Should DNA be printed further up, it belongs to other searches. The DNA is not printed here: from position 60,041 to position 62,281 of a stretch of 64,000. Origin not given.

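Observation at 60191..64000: Candidate defence island: AAA-NTPase::Ser/Thr-kinase fusion next to an EcoRV-like R-M pair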

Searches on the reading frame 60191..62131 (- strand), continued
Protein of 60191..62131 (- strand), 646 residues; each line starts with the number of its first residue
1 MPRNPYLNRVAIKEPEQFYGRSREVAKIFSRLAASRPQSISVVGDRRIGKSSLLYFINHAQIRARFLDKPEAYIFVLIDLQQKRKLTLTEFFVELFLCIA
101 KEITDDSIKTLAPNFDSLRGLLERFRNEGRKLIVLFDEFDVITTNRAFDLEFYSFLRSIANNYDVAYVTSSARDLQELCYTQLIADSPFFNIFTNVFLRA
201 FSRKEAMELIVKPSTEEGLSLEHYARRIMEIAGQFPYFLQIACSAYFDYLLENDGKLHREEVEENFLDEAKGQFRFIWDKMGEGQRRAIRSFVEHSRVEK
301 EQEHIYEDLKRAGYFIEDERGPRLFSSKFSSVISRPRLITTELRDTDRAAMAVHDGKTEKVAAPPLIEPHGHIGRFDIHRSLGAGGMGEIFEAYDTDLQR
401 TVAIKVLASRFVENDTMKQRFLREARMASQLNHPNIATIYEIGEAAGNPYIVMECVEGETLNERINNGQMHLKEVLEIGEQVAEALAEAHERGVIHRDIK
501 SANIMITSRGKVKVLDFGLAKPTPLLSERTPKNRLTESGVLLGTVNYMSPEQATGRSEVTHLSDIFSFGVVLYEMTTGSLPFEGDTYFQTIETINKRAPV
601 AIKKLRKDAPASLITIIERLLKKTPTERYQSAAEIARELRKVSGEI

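Call 43: find_encoding_contigs(protein=P0248, flank=10000, max_places=4)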
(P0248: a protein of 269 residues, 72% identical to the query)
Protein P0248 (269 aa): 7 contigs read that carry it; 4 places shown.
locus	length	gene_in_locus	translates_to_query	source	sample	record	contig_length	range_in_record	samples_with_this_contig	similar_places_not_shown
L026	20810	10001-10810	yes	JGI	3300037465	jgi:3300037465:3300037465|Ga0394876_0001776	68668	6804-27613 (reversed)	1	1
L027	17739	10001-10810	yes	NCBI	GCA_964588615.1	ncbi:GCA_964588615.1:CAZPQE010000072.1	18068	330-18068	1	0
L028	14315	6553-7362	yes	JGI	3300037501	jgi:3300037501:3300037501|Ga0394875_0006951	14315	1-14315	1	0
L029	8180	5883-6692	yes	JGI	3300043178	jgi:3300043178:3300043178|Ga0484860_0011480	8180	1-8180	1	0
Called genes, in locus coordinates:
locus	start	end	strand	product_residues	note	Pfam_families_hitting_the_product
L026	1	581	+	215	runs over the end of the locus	PF00072:Response_reg, PF00486:Trans_reg_C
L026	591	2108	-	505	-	-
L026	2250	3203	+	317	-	PF14559:TPR_19 (faint)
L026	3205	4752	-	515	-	PF14691:Fer4_20, PF00070:Pyr_redox (faint), PF07992:Pyr_redox_2, PF13450:NAD_binding_8, PF13738:Pyr_redox_3 (faint)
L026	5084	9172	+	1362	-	PF02369:Big_1 (faint), PF13620:CarboxypepD_reg, PF13715:CarbopepD_reg_2 (weak), PF17210:SdrD_B (faint), PF17802:SpaA (faint), PF13620:CarboxypepD_reg, PF01637:ATPase_2 (weak), PF13401:AAA_22 (weak), +4 more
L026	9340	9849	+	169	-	PF01797:Y1_Tnp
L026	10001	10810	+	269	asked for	PF09233:Endonuc-EcoRV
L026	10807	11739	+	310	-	PF02086:MethyltransfD12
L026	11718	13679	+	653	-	PF01637:ATPase_2 (weak), PF13191:AAA_16 (weak), PF20703:nSTAND1 (weak), PF05621:TniB (weak), PF13401:AAA_22, PF20702:nSTAND2, PF00069:Pkinase, PF07714:PK_Tyr_Ser-Thr, +3 more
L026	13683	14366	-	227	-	-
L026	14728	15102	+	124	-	PF08308:PEGA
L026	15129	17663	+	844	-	PF25778:DUF7948, PF06739:SBBP (weak)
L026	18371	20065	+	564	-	PF00732:GMC_oxred_N, PF05199:GMC_oxred_C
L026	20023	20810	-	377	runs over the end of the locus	PF00355:Rieske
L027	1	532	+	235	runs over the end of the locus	PF00072:Response_reg, PF00486:Trans_reg_C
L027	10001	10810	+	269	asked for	PF09233:Endonuc-EcoRV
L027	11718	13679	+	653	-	PF01637:ATPase_2 (weak), PF13191:AAA_16 (weak), PF20703:nSTAND1 (weak), PF05621:TniB (weak), PF13401:AAA_22, PF20702:nSTAND2, PF00069:Pkinase, PF07714:PK_Tyr_Ser-Thr, +3 more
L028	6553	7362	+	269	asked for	PF09233:Endonuc-EcoRV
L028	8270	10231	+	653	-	PF01637:ATPase_2 (weak), PF13191:AAA_16 (weak), PF20703:nSTAND1 (weak), PF05621:TniB (weak), PF13401:AAA_22, PF20702:nSTAND2, PF00069:Pkinase, PF07714:PK_Tyr_Ser-Thr, +3 more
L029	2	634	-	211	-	?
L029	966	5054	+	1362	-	PF02369:Big_1 (faint), PF13620:CarboxypepD_reg, PF13715:CarbopepD_reg_2 (weak), PF17210:SdrD_B (faint), PF17802:SpaA (faint), PF13620:CarboxypepD_reg, PF01637:ATPase_2 (weak), PF13401:AAA_22 (weak), +4 more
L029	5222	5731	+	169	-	PF01797:Y1_Tnp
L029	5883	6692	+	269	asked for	PF09233:Endonuc-EcoRV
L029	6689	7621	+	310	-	PF02086:MethyltransfD12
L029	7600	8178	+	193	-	?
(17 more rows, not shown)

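Call 44: find_encoding_contigs(protein=P0244, flank=10000, max_places=3)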
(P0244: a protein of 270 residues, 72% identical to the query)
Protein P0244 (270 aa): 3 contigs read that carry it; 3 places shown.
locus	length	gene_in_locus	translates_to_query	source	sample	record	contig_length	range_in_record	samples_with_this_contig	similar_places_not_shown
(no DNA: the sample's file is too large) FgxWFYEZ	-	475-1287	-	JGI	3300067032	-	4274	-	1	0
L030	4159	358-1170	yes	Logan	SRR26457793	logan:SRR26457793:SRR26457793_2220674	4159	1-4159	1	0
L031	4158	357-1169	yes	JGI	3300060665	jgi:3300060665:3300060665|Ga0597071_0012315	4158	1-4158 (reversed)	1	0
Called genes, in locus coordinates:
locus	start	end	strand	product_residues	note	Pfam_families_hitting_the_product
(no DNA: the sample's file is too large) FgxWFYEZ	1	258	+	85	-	?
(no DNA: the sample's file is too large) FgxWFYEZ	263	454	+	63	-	-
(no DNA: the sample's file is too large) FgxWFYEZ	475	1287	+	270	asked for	PF09233:Endonuc-EcoRV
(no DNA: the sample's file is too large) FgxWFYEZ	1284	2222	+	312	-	PF02086:MethyltransfD12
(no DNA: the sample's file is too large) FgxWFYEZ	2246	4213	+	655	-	PF01637:ATPase_2 (weak), PF13191:AAA_16 (weak), PF20703:nSTAND1, PF13401:AAA_22 (weak), PF20702:nSTAND2, PF00069:Pkinase, PF07714:PK_Tyr_Ser-Thr, PF03109:ABC1 (weak), +1 more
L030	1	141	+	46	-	?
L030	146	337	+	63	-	-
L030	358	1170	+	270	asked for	PF09233:Endonuc-EcoRV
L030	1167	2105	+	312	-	PF02086:MethyltransfD12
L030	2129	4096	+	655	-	PF01637:ATPase_2 (weak), PF13191:AAA_16 (weak), PF20703:nSTAND1, PF13401:AAA_22 (weak), PF20702:nSTAND2, PF00069:Pkinase, PF07714:PK_Tyr_Ser-Thr, PF03109:ABC1 (weak), +1 more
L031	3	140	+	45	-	?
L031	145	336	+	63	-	-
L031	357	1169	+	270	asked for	PF09233:Endonuc-EcoRV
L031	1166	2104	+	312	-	PF02086:MethyltransfD12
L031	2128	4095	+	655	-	PF01637:ATPase_2 (weak), PF13191:AAA_16 (weak), PF20703:nSTAND1, PF13401:AAA_22 (weak), PF20702:nSTAND2, PF00069:Pkinase, PF07714:PK_Tyr_Ser-Thr, PF03109:ABC1 (weak), +1 more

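Call 46: find_related_loci(query=window:60191-62131:-, collection=metagenome_contigs, flank=7000)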
Query window:60191-62131:- (646 aa) in metagenome_contigs; peptide patterns used: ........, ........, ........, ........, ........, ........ (x = any residue, [..] = any of these).
64 stretches matched a pattern; 12 encode a relative of the query (tblastn E <= 1e-3); 12 distinct loci.
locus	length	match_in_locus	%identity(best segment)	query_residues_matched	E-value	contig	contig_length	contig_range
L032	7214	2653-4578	85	1-642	0e+0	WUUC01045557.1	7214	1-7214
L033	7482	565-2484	76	1-642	0e+0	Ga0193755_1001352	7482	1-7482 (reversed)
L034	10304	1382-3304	75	1-643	0e+0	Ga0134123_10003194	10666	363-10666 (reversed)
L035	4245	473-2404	74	1-644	0e+0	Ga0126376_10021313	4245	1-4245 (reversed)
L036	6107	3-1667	81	91-645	0e+0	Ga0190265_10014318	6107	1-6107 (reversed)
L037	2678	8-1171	77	255-643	0e+0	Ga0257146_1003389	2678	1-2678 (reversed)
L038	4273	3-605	74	442-642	8e-94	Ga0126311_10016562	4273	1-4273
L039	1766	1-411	80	506-642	1e-70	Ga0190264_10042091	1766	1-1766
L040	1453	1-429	76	502-644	1e-68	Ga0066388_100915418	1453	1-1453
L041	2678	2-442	73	496-642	2e-65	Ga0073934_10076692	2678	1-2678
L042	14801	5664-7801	34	1-334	3e-58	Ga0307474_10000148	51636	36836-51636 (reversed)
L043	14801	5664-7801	34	1-334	3e-58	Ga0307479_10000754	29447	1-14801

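Call 49: find_encoding_contigs(protein=P0241, flank=6000, max_places=2)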
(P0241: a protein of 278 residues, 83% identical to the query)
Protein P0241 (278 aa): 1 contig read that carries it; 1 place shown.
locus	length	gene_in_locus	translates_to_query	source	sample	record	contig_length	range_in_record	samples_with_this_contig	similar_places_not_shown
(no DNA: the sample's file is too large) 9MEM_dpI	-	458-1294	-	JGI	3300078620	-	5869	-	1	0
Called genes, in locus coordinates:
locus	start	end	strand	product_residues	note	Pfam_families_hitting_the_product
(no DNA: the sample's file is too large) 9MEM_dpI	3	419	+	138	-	?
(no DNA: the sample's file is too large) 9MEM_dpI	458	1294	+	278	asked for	PF09233:Endonuc-EcoRV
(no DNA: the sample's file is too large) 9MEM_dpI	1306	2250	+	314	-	PF02086:MethyltransfD12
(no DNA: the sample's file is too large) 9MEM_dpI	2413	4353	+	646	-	PF01637:ATPase_2 (weak), PF13191:AAA_16 (faint), PF20703:nSTAND1, PF20702:nSTAND2, PF00069:Pkinase, PF07714:PK_Tyr_Ser-Thr, PF01636:APH (faint), PF03109:ABC1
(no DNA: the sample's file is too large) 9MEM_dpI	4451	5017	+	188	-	-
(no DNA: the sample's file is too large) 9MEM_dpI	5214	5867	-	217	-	?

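Call 50: find_encoding_contigs(protein=P0243, flank=6000, max_places=2)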
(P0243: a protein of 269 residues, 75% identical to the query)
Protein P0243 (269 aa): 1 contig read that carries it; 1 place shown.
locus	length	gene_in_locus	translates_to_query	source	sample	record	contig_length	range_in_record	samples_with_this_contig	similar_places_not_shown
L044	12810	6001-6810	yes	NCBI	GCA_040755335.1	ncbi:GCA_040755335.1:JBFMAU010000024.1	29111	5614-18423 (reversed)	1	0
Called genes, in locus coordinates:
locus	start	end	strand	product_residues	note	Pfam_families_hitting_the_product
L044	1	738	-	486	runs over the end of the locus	PF14691:Fer4_20, PF00070:Pyr_redox (faint), PF07992:Pyr_redox_2, PF13450:NAD_binding_8 (weak), PF13738:Pyr_redox_3 (faint)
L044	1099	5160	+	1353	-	PF02369:Big_1 (faint), PF09430:EMC7_beta-sandw (faint), PF13620:CarboxypepD_reg, PF13715:CarbopepD_reg_2 (weak), PF17210:SdrD_B (faint), PF17802:SpaA (faint), PF22904:NOMO1-like_2nd (weak), PF13620:CarboxypepD_reg, +4 more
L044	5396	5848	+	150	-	PF01797:Y1_Tnp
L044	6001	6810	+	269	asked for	PF09233:Endonuc-EcoRV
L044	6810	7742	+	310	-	PF02086:MethyltransfD12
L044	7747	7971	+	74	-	-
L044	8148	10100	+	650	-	PF01637:ATPase_2, PF13191:AAA_16 (weak), PF20703:nSTAND1, PF13401:AAA_22 (weak), PF20702:nSTAND2, PF00069:Pkinase, PF07714:PK_Tyr_Ser-Thr, PF03109:ABC1, +2 more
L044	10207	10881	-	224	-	-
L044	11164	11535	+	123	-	PF13620:CarboxypepD_reg (faint), PF08308:PEGA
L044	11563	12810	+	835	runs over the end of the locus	PF25778:DUF7948, PF06739:SBBP (weak)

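Call 51: find_encoding_contigs(protein=P0246, flank=6000, max_places=2)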
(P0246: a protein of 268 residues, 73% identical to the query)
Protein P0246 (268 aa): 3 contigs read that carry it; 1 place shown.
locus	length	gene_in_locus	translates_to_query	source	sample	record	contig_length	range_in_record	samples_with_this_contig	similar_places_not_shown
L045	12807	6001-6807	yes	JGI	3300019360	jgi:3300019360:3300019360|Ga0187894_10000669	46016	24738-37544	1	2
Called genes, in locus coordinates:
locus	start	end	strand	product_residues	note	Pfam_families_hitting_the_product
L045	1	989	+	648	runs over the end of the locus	PF01326:PPDK_N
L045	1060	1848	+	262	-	PF05685:Uma2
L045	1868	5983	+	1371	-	PF02369:Big_1 (faint), PF13620:CarboxypepD_reg, PF17802:SpaA (faint), PF22904:NOMO1-like_2nd (faint), PF13715:CarbopepD_reg_2 (weak), PF13620:CarboxypepD_reg, PF01637:ATPase_2 (weak), PF13401:AAA_22 (weak), +3 more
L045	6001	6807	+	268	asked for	PF09233:Endonuc-EcoRV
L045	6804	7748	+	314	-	PF02086:MethyltransfD12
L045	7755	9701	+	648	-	PF05621:TniB (weak), PF13191:AAA_16 (weak), PF20703:nSTAND1, PF13401:AAA_22 (weak), PF20702:nSTAND2, PF00069:Pkinase, PF07714:PK_Tyr_Ser-Thr, PF03109:ABC1, +2 more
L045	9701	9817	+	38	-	-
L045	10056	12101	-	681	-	PF00486:Trans_reg_C, PF25063:ARM_TT21_C (weak), PF14559:TPR_19 (weak), PF13414:TPR_11 (weak), PF13432:TPR_16, PF14559:TPR_19 (weak), PF00515:TPR_1 (weak), PF07719:TPR_2 (weak), +10 more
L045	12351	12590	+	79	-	-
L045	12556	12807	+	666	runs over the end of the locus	PF13884:Peptidase_S74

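Call 52: find_encoding_contigs(protein=P0253, flank=6000, max_places=2)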
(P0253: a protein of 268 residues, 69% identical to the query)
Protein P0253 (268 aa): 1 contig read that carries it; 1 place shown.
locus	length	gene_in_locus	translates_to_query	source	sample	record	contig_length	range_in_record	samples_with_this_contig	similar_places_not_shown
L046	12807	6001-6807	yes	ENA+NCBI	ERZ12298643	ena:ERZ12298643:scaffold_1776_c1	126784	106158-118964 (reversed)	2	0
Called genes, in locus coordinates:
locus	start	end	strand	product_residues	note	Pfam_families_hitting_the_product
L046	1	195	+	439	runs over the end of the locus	PF01566:Nramp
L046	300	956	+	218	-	PF07812:TfuA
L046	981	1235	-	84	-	-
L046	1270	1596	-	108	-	-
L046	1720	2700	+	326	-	PF05343:Peptidase_M42 (faint)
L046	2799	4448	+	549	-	PF00342:PGI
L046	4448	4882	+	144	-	-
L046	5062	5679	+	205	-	-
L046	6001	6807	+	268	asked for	PF09233:Endonuc-EcoRV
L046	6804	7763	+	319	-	PF02086:MethyltransfD12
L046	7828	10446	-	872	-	PF02861:Clp_N, PF23569:NBD_SMAX1, PF00004:AAA, PF17871:AAA_lid_9, PF00004:AAA, PF07724:AAA_2, PF07728:AAA_5, PF10431:ClpB_D2-small, +7 more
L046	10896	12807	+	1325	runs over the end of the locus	PF14516:AAA_35, PF00400:WD40, PF23381:Beta-prop_IFT122_1st, PF23409:Beta-prop_EML, PF23414:Beta-prop_EML_2, PF24780:WD40_MABP1-WDR62_1st, PF24805:EIF3I, PF24814:WD40_Prp19, +152 more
